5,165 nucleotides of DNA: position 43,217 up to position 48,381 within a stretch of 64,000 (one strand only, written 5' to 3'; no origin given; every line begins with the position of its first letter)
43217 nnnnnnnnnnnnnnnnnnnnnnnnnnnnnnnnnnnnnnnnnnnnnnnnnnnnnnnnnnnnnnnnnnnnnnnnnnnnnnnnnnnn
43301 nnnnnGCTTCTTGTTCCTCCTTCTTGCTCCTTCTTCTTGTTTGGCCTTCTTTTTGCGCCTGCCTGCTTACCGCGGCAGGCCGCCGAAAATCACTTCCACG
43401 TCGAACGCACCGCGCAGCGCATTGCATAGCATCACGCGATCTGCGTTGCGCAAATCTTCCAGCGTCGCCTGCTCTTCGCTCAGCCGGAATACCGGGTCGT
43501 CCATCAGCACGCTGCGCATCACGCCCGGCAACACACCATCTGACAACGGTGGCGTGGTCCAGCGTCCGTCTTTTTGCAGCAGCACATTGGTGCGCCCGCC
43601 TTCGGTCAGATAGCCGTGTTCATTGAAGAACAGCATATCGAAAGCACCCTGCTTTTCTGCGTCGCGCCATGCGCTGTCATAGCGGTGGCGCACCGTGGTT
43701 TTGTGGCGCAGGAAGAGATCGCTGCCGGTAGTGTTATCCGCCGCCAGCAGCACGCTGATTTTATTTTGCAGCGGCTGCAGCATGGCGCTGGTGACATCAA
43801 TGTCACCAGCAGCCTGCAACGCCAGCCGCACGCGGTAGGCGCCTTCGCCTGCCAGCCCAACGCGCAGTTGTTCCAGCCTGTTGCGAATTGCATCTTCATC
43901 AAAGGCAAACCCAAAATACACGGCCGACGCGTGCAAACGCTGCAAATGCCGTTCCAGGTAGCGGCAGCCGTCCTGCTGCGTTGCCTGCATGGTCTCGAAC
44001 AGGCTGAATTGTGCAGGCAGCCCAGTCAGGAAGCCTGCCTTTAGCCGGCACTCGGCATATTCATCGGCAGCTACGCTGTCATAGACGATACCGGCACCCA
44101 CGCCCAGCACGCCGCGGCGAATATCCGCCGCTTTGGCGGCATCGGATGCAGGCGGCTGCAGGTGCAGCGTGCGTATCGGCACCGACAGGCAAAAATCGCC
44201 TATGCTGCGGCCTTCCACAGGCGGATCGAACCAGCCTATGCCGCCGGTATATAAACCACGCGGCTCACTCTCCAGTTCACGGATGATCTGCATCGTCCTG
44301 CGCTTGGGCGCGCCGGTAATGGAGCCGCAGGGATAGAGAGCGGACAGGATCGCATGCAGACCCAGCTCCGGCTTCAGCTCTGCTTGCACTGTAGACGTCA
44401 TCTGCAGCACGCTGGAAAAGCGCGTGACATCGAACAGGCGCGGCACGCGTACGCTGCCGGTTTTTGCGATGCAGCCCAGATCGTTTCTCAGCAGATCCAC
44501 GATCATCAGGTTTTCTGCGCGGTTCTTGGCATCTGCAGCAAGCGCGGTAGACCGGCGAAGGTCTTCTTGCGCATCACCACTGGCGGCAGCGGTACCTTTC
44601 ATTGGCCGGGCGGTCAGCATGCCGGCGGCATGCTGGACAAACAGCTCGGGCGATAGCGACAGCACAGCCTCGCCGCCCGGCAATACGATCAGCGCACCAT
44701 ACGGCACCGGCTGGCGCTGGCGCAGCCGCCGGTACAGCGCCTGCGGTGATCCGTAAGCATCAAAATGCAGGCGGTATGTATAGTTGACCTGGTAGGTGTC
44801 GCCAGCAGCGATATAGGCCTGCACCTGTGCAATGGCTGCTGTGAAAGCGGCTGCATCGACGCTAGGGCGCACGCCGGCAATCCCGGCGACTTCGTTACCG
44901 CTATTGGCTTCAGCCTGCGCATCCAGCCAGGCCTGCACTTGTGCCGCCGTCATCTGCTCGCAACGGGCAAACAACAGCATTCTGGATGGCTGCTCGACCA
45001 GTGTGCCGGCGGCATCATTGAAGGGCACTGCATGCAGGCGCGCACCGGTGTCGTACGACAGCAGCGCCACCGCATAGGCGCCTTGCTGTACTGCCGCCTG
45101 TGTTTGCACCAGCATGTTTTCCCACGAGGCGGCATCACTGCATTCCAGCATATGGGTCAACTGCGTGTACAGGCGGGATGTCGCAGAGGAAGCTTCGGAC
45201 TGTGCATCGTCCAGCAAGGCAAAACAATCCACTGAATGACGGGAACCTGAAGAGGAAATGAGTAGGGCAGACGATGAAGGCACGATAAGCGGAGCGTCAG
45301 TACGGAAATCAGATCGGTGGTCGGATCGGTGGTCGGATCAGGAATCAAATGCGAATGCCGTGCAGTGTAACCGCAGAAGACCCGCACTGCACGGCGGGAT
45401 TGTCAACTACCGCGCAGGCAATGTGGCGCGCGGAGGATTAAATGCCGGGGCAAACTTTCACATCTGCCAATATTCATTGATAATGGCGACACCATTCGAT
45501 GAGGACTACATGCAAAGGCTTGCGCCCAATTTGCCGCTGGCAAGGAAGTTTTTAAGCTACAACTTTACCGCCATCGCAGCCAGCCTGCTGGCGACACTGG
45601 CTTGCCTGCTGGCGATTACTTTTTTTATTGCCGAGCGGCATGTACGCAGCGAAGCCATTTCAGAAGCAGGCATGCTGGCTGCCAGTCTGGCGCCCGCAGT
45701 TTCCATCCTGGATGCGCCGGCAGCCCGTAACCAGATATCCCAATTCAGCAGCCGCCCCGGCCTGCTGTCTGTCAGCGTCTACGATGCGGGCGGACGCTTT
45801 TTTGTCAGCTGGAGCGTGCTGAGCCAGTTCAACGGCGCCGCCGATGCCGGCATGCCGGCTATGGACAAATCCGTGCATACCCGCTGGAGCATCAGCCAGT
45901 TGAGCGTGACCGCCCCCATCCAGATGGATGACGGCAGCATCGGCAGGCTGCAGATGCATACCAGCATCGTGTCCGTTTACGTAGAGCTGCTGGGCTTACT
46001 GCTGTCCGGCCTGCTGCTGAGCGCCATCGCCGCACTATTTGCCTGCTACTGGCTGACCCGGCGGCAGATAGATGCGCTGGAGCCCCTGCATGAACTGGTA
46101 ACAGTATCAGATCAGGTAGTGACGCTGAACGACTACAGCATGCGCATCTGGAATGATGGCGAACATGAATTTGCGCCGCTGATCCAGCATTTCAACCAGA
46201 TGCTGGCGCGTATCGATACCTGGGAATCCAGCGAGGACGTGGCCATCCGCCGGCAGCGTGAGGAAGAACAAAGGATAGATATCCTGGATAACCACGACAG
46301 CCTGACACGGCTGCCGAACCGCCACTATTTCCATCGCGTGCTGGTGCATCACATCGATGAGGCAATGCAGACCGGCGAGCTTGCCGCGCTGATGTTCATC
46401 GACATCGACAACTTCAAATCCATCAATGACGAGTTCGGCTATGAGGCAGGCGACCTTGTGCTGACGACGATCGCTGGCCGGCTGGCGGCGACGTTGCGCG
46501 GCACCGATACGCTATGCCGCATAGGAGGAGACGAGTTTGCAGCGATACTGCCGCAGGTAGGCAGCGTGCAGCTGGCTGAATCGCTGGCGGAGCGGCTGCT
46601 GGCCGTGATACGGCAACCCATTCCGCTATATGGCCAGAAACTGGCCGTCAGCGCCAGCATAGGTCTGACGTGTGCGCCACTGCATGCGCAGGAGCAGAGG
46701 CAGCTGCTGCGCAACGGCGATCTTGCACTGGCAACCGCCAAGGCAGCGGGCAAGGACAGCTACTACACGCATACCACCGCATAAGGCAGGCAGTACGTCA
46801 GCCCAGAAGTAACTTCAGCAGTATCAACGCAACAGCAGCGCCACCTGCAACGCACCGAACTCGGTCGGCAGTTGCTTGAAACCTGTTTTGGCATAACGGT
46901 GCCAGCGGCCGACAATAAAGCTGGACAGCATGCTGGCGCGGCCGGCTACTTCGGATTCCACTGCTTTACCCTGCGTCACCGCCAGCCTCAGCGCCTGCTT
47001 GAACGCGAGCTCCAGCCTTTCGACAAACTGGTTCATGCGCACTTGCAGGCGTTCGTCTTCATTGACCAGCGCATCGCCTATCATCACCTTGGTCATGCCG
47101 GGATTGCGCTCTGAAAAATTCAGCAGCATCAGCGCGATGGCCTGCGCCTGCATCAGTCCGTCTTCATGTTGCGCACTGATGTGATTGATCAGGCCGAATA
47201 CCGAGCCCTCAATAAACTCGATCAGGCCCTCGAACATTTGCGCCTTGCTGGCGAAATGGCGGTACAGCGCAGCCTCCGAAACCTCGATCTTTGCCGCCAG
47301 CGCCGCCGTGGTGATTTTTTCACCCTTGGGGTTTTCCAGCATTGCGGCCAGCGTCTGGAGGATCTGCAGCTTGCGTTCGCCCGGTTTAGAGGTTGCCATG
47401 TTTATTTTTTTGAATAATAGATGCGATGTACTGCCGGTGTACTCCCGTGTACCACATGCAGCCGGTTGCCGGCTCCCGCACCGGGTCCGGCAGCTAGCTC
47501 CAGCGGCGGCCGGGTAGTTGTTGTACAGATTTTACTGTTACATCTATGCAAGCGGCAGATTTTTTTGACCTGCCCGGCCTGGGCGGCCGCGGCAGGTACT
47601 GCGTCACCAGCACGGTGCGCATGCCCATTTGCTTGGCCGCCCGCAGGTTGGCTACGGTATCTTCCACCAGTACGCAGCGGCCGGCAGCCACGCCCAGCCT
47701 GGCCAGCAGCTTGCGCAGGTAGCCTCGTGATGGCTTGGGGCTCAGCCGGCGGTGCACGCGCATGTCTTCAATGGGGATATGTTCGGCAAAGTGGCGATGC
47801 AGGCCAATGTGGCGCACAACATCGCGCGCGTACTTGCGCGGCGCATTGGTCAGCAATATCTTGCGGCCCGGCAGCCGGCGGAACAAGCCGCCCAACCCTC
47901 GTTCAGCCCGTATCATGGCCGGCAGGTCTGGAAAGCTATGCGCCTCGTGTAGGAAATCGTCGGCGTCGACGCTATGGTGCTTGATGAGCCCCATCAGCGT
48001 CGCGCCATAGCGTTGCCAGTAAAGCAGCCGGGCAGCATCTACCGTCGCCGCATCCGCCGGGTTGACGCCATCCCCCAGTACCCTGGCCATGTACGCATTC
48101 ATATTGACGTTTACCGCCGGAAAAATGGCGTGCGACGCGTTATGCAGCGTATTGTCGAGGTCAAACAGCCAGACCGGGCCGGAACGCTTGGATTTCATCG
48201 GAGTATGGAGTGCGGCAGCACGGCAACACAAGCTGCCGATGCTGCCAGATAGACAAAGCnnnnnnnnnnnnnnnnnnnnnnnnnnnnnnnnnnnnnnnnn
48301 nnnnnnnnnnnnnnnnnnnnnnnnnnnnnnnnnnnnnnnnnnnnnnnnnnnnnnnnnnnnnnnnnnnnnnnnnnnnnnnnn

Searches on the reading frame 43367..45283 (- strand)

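Call 3: search_protein_families(library=pfam, proteins=[window:43367-45283:-], max_evalue=0.01)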
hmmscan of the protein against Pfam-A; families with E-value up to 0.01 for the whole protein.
window:43367-45283:- (638 aa): 2 families
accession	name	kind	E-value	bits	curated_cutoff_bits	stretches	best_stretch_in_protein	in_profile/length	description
PF00425.24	Chorismate_bind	-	2.1e-76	257.3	27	1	145-415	3-257/257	chorismate binding enzyme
PF01063.24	Aminotran_4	-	9.3e-40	137.3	28.5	1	428-630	2-221/223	Amino-transferase class IV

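Call 4: search_protein_families(library=ncbifam, proteins=[window:43367-45283:-], max_evalue=0.01)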
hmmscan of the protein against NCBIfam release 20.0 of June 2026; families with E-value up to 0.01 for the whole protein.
window:43367-45283:- (638 aa): 48 families (the best 25 are shown)
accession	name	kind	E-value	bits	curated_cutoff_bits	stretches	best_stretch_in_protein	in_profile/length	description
NF005698.0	PRK07508.1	equivalog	4.1e-106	354.7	452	1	33-421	15-377/383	aminodeoxychorismate synthase component I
TIGR00553.1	pabB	equivalog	2.8e-100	335.6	328.4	1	72-418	2-328/329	aminodeoxychorismate synthase component I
TIGR01824.1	PabB-clade2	equivalog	7.4e-83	278.7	408.55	1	119-419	68-355/355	aminodeoxychorismate synthase, component I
TIGR00564.1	trpE_most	equivalog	2.9e-63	214.5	517.7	1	122-416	171-447/455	anthranilate synthase component I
NF006563.0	PRK09070.1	equivalog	1.4e-62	211.8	514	1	109-418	148-440/447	aminodeoxychorismate synthase component I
TIGR01820.1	TrpE-arch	equivalog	1.6e-59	202.4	512.05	1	128-416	189-441/449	anthranilate synthase component I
NF004530.0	PRK05877.1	equivalog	5e-59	200.6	383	1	57-426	67-418/425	aminodeoxychorismate synthase component I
NF012009.0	PRK15465.1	equivalog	3.4e-55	187.4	622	1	113-411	160-439/453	aminodeoxychorismate synthase component 1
NF004610.0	PRK05940.1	equivalog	1.5e-54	185.6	568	1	99-416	146-452/467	anthranilate synthase component I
NF010086.0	PRK13571.1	equivalog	8.1e-52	176.4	693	1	106-417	197-491/510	anthranilate synthase component I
NF010087.0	PRK13572.1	equivalog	1.3e-44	152.6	580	1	134-415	162-423/435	anthranilate synthase component I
NF005727.0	PRK07546.1-1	equivalog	1.4e-44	152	223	1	427-631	4-207/210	hypothetical protein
NF010089.0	PRK13574.1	equivalog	6.8e-42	143.9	527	1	138-415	151-410/421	anthranilate synthase component I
NF005486.0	PRK07093.1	equivalog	2.3e-39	135.4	275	1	106-412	34-314/323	aminodeoxychorismate synthase component I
TIGR01823.1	PabB-fungal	equivalog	4.4e-37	127.7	442.55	1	143-374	469-701/742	aminodeoxychorismate synthase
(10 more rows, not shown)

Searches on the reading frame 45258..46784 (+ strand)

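Call 54: search_protein_families(library=pfam, proteins=[window:45258-46784:+], max_evalue=0.001)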
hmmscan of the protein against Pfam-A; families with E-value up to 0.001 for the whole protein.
window:45258-46784:+ (508 aa): 2 families
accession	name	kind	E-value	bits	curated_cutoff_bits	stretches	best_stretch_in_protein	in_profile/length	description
PF00990.26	GGDEF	-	1.9e-42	145.2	23.8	1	345-500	2-160/161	Diguanylate cyclase, GGDEF domain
PF17152.10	CHASE8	-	2.7e-08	34.4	27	1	129-232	5-100/102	Periplasmic sensor domain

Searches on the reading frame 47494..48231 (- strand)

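Call 54: search_protein_families(library=pfam, proteins=[window:47494-48231:-], max_evalue=0.001)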
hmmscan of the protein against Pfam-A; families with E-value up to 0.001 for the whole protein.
window:47494-48231:- (245 aa): 3 families
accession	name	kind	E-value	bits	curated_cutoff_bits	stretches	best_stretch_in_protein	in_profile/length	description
PF00702.32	Hydrolase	-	2e-12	48.3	26.4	1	22-203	5-191/191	haloacid dehalogenase-like hydrolase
PF13419.12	HAD_2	-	3.1e-11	44.2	23.8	1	127-209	101-178/178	Haloacid dehalogenase-like hydrolase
PF13242.12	Hydrolase_like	-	1.5e-06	28.5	22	1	166-210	4-49/75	HAD-hyrolase-like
